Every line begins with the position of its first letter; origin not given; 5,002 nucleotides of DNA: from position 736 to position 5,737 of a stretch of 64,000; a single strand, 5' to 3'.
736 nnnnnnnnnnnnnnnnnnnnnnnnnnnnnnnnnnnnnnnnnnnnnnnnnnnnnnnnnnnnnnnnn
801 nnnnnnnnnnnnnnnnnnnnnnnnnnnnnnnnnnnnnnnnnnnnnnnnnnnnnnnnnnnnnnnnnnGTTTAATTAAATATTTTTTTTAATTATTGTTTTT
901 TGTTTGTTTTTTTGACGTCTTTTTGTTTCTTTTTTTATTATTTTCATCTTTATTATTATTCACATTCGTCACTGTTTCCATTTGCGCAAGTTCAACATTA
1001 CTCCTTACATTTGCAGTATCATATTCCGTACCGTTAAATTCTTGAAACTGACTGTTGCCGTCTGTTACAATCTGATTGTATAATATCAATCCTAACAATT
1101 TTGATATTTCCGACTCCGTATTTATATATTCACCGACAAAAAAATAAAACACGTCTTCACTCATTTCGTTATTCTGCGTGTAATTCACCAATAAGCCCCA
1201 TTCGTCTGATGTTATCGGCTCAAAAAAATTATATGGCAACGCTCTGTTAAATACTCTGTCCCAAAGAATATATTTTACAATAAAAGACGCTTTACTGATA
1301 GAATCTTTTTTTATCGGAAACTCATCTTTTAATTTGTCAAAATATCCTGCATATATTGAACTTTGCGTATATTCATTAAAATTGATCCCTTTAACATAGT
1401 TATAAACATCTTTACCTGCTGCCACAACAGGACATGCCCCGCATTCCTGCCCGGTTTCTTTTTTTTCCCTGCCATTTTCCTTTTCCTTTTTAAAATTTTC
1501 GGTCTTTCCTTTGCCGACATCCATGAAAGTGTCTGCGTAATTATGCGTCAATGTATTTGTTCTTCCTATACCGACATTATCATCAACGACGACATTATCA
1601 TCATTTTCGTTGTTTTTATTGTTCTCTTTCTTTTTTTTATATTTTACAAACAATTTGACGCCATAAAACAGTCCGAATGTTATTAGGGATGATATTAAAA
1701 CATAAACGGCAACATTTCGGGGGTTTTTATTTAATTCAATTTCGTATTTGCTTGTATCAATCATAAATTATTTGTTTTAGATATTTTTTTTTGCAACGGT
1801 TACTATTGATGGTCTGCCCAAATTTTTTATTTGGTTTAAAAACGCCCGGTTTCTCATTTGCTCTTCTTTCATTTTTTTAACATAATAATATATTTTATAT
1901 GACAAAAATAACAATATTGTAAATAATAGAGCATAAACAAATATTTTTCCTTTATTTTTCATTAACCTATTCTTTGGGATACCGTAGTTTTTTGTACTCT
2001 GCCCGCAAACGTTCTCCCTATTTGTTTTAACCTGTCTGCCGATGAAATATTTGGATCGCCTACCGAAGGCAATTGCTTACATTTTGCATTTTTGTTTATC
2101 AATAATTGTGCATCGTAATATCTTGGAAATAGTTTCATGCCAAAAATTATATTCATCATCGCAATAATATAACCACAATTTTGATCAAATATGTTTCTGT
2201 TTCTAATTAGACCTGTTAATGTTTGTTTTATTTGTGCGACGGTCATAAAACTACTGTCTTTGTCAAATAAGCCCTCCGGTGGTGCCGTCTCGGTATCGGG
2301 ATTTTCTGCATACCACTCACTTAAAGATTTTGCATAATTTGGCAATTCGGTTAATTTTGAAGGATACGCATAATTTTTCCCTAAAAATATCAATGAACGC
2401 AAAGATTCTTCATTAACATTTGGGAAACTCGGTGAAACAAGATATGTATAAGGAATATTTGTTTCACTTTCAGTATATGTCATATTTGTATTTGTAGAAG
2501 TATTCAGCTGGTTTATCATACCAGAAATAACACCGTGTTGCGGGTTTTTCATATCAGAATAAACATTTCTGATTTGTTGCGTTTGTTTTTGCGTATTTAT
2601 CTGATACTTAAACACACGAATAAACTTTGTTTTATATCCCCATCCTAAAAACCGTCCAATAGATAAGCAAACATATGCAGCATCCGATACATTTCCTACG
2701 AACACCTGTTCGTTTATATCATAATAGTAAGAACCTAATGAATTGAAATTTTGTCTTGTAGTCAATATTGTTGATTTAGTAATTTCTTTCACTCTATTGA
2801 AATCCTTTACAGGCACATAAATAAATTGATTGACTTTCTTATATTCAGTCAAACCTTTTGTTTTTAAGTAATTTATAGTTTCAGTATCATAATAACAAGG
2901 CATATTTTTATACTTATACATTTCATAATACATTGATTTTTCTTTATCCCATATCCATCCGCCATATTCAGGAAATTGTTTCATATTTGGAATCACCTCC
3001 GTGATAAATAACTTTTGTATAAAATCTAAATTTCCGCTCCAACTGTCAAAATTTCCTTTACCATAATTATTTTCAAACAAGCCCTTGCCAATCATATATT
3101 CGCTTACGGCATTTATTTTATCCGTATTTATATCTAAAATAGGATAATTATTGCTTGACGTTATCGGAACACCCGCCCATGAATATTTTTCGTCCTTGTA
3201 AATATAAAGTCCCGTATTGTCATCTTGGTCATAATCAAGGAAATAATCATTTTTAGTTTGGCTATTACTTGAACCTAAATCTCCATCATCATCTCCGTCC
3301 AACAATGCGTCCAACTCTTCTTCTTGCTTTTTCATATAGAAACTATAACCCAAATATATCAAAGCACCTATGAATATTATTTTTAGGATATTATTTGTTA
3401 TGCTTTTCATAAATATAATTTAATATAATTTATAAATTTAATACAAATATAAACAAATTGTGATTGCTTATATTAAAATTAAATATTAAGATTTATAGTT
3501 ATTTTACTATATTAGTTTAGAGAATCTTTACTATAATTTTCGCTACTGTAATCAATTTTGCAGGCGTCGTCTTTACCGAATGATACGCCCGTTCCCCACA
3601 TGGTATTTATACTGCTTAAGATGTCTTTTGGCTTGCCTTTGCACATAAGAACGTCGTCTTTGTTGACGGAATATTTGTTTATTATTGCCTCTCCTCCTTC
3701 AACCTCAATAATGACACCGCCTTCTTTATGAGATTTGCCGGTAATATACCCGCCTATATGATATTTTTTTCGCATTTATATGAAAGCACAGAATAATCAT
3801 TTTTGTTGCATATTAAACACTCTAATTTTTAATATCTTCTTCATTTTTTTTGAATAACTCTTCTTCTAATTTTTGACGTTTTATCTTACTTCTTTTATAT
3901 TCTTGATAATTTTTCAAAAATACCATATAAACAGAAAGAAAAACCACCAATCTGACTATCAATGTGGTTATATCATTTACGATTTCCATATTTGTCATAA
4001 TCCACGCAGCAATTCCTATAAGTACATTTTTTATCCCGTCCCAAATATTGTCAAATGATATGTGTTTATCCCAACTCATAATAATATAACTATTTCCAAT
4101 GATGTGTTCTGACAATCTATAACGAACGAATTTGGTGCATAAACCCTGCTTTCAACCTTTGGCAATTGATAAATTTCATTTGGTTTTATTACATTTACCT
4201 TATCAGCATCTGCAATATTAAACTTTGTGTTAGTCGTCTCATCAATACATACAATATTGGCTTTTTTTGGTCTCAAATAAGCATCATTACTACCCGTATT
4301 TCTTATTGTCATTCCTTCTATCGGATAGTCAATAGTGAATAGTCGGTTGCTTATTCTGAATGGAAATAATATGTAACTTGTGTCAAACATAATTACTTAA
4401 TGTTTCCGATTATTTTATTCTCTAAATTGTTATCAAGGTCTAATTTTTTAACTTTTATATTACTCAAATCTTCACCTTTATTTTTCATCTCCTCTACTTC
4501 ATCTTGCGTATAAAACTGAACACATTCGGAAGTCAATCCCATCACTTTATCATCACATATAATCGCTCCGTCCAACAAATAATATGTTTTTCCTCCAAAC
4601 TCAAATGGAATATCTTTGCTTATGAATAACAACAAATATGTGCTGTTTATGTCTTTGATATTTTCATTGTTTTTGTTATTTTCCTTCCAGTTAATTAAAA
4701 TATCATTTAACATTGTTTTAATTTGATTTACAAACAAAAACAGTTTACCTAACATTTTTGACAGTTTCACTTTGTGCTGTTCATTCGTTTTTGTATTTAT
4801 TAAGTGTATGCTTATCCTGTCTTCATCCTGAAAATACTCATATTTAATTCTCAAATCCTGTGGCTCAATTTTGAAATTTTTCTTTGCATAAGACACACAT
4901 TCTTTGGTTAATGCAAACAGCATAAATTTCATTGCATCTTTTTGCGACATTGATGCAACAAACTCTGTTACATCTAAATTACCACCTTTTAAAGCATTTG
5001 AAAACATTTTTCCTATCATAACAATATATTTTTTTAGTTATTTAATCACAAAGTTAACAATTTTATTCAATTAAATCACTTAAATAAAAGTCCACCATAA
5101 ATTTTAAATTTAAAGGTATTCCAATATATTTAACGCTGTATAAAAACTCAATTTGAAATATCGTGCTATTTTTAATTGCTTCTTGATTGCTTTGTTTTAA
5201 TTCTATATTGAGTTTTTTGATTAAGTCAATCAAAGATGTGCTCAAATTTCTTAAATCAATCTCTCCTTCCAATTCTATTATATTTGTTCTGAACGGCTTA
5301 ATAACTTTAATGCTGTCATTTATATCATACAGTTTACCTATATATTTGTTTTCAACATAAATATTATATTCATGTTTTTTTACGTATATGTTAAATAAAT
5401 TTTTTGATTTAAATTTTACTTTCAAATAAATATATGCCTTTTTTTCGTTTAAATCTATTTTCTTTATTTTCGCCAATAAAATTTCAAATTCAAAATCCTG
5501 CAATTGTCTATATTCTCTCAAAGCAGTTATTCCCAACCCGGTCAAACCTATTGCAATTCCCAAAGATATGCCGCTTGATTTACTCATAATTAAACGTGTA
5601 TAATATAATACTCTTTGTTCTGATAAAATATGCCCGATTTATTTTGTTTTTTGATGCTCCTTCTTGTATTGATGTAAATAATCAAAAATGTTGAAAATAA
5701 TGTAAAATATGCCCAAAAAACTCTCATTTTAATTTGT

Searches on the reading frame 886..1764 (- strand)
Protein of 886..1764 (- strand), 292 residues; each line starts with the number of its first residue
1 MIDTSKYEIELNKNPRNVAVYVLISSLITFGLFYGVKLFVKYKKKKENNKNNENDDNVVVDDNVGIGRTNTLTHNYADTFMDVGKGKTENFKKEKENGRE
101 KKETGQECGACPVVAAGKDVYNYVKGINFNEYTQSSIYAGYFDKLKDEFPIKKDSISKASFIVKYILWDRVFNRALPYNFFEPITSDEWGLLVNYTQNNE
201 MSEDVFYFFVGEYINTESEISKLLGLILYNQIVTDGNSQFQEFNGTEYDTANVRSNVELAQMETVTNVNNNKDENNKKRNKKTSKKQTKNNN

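Call 20: search_protein_families(library=phrogs, proteins=[window:886-1764:-], max_evalue=0.01)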
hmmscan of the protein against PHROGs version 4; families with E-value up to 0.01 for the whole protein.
window:886-1764:- (292 aa): 0 families

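Call 49: search_protein_families(library=pfam, proteins=[window:886-1764:-], max_evalue=0.05)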
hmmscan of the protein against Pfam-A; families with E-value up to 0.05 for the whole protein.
window:886-1764:- (292 aa): 1 family
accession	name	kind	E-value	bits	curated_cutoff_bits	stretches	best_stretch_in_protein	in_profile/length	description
PF14513.12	DAG_kinase_N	-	0.04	14.6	23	0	189-285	34-128/151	Diacylglycerol kinase N-terminus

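Call 68: find_encoding_contigs(protein=window:886-1764:-, flank=10000, max_places=4)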
Protein window:886-1764:- (292 aa): 1 contig read that carries it; 1 place shown.
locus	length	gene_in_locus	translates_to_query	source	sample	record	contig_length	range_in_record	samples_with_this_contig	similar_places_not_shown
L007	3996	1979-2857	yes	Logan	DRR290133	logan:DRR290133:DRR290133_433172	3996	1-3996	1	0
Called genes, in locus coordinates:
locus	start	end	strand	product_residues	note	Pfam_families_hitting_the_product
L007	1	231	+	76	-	?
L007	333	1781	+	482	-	-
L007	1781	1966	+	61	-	-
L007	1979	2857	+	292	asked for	-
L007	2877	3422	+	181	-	-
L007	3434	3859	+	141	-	PF13620:CarboxypepD_reg, PF13715:CarbopepD_reg_2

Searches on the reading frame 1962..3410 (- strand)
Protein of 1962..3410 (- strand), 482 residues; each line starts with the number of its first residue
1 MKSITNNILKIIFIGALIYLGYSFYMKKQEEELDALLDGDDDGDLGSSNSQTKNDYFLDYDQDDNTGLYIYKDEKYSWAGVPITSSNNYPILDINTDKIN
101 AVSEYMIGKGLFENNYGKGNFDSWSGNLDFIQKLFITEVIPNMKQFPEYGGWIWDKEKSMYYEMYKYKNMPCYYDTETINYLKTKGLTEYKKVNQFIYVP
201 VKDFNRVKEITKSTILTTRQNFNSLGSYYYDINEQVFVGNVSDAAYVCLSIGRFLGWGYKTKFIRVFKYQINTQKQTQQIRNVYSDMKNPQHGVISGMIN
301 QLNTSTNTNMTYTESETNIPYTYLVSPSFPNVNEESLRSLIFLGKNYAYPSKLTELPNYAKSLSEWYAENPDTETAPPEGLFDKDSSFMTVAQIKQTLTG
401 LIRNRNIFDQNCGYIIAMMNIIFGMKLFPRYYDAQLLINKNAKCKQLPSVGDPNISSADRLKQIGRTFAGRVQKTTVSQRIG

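Call 11: search_protein_families(library=pfam, proteins=[window:1962-3410:-], max_evalue=0.01)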
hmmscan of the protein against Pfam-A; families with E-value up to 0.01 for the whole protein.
window:1962-3410:- (482 aa): 1 family
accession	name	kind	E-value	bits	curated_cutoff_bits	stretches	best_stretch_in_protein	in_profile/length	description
PF10264.15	Stork_head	-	0.0072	17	27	0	394-416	54-76/79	Winged helix Storkhead-box1 domain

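Call 12: search_protein_families(library=phrogs, proteins=[window:1962-3410:-], max_evalue=0.001)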
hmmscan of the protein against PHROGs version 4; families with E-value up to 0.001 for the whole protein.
window:1962-3410:- (482 aa): 0 families

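Call 53: search_protein_families(library=padloc, proteins=[window:1962-3410:-], max_evalue=0.01)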
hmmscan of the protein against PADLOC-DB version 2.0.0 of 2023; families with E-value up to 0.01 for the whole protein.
window:1962-3410:- (482 aa): 0 families

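Call 61: search_solved_structures(query=window:1962-3410:-, max_evalue=1)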
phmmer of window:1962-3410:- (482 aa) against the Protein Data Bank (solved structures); distinct sequences matched with E-value up to 1: 0.

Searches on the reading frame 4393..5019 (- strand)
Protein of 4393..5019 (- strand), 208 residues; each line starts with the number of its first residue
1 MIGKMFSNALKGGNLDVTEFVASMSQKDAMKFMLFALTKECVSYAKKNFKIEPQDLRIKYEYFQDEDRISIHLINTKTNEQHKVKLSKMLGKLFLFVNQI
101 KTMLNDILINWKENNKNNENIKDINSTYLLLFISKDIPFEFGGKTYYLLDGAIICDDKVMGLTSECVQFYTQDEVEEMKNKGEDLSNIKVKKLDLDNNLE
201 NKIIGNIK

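Call 20: search_protein_families(library=phrogs, proteins=[window:4393-5019:-], max_evalue=0.01)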
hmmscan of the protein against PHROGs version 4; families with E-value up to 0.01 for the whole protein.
window:4393-5019:- (208 aa): 0 families

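Call 49: search_protein_families(library=pfam, proteins=[window:4393-5019:-], max_evalue=0.05)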
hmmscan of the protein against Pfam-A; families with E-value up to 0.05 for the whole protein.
window:4393-5019:- (208 aa): 1 family
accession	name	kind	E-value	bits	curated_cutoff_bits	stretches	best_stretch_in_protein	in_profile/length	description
PF17255.8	EbsA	-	0.022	15.5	25.9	1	33-101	47-116/133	EbsA-like protein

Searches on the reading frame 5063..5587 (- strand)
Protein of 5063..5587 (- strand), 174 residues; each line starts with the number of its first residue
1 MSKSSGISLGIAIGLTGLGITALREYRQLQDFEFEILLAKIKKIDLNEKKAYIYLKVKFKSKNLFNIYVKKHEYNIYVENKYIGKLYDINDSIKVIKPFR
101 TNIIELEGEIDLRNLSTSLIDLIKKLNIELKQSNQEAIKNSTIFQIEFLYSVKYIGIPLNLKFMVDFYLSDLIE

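Call 20: search_protein_families(library=phrogs, proteins=[window:5063-5587:-], max_evalue=0.01)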
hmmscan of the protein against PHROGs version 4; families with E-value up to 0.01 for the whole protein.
window:5063-5587:- (174 aa): 1 family
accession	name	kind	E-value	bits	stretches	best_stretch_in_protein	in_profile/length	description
phrog_2320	-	unknown function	0.0072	17.1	0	47-94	78-127/171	-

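Call 49: search_protein_families(library=pfam, proteins=[window:5063-5587:-], max_evalue=0.05)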
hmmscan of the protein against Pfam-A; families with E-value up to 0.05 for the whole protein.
window:5063-5587:- (174 aa): 1 family
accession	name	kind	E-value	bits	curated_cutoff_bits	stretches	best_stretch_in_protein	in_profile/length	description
PF08854.15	DUF1824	-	0.038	14.4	25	0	2-63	32-88/125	Domain of unknown function (DUF1824)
